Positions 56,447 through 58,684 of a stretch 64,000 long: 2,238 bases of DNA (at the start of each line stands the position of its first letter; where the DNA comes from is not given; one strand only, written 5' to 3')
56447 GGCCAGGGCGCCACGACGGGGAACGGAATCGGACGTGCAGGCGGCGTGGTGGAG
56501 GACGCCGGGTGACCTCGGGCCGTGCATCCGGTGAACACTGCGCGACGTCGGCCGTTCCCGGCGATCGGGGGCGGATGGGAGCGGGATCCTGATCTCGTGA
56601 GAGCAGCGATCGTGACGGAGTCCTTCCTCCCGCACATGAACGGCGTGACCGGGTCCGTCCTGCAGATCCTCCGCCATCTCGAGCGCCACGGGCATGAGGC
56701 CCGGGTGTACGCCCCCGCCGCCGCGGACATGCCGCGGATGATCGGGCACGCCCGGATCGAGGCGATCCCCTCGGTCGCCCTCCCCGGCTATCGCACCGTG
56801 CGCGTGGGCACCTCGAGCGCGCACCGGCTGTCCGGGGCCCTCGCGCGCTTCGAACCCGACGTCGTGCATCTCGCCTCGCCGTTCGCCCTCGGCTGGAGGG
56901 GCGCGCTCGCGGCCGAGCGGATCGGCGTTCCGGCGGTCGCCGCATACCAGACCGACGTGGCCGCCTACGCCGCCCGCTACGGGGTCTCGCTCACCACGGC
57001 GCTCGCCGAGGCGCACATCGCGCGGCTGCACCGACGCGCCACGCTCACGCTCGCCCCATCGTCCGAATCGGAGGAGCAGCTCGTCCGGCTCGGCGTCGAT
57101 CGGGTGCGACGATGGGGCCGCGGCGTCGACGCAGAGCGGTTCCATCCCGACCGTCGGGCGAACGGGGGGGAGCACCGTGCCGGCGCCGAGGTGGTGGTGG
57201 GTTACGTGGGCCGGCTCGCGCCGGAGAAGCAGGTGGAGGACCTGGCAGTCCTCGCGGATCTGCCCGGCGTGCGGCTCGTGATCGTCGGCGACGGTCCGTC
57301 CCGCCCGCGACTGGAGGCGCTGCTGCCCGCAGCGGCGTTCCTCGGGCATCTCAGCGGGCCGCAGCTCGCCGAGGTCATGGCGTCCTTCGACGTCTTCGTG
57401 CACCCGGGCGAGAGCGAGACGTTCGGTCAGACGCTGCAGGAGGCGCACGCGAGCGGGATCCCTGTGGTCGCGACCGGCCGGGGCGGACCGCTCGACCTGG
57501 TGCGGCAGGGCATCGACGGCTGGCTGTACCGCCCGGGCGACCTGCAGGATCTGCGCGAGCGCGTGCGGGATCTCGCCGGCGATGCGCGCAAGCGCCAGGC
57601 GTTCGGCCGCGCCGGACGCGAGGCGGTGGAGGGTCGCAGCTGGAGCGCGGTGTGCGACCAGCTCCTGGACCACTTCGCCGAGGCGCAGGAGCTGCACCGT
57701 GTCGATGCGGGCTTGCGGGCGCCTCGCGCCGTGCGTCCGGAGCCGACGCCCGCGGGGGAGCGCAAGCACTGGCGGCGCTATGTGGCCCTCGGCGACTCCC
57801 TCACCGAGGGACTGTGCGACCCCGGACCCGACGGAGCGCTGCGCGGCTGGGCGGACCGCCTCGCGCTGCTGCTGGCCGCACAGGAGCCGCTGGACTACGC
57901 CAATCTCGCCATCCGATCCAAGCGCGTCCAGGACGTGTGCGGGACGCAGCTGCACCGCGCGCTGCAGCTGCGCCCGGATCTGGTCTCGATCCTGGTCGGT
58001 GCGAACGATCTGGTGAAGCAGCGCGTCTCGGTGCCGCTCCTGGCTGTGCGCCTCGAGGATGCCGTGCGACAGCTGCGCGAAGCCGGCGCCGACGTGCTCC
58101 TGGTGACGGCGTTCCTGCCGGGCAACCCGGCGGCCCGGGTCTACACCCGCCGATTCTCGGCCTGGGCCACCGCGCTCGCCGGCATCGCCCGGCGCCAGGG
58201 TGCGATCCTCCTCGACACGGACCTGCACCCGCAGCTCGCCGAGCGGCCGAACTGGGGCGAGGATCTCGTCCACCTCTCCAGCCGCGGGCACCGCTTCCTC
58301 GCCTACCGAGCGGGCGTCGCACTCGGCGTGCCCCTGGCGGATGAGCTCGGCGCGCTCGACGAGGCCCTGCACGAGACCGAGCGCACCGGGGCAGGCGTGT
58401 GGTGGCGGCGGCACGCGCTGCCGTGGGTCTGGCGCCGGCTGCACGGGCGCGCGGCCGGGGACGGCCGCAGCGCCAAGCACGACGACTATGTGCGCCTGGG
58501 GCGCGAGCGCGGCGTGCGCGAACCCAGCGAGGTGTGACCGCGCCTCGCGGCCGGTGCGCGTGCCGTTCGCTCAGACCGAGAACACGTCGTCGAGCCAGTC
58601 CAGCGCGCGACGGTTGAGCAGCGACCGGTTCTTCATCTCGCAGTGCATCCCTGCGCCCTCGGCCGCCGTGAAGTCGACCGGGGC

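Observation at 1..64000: GGATCC, and especially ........, behaves as a highly iterated palindrome across coding and non-coding DNA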

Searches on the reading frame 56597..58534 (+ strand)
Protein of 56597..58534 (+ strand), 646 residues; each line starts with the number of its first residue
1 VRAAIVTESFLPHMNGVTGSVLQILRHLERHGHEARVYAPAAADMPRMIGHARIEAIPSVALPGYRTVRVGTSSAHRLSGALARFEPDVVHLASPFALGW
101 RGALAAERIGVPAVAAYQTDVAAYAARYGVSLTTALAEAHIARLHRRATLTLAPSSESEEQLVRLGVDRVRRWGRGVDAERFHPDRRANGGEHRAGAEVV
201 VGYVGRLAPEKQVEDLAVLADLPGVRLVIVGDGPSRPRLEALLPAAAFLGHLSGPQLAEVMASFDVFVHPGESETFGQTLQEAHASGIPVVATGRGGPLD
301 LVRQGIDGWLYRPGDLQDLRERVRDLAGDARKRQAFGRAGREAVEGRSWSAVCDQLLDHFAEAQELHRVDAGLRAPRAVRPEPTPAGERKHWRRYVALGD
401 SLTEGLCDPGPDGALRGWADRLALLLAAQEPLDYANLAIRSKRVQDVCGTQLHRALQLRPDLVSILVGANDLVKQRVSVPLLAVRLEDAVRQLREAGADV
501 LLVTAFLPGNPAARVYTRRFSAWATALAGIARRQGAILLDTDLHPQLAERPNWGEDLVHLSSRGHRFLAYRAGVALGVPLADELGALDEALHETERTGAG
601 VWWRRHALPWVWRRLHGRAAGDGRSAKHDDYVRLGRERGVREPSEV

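Call 20: search_protein_families(library=pfam, proteins=[window:56597-58534:+], max_evalue=0.001)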
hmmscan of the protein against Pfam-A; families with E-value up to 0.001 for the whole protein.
window:56597-58534:+ (646 aa): 8 families
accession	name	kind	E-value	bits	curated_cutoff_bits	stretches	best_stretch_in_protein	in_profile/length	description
PF13472.12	Lipase_GDSL_2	-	8.7e-27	95.2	32.9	1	397-566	1-177/178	GDSL-like Lipase/Acylhydrolase family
PF00534.26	Glycos_transf_1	-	6.2e-26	91.4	26.4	1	197-342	14-171/172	Glycosyl transferases group 1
PF13439.12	Glyco_transf_4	-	9.5e-24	84.8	28.5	1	15-181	2-170/170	Glycosyltransferase Family 4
PF13692.12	Glyco_trans_1_4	-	1.5e-23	84.1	27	1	200-328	3-141/142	Glycosyl transferases group 1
PF00657.28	Lipase_GDSL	-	2.6e-16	60.9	23.6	1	395-570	1-206/208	GDSL-like Lipase/Acylhydrolase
PF13579.12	Glyco_trans_4_4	-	6.2e-15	56.3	29.7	1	16-171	2-151/158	Glycosyl transferase 4-like domain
PF13524.12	Glyco_trans_1_2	-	1.1e-08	35.5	25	1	218-356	8-142/144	Glycosyl transferase-like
PF20706.3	GT4-conflict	-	0.00094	18.7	26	0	257-309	275-327/385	Family 4 Glycosyltransferase in conflict systems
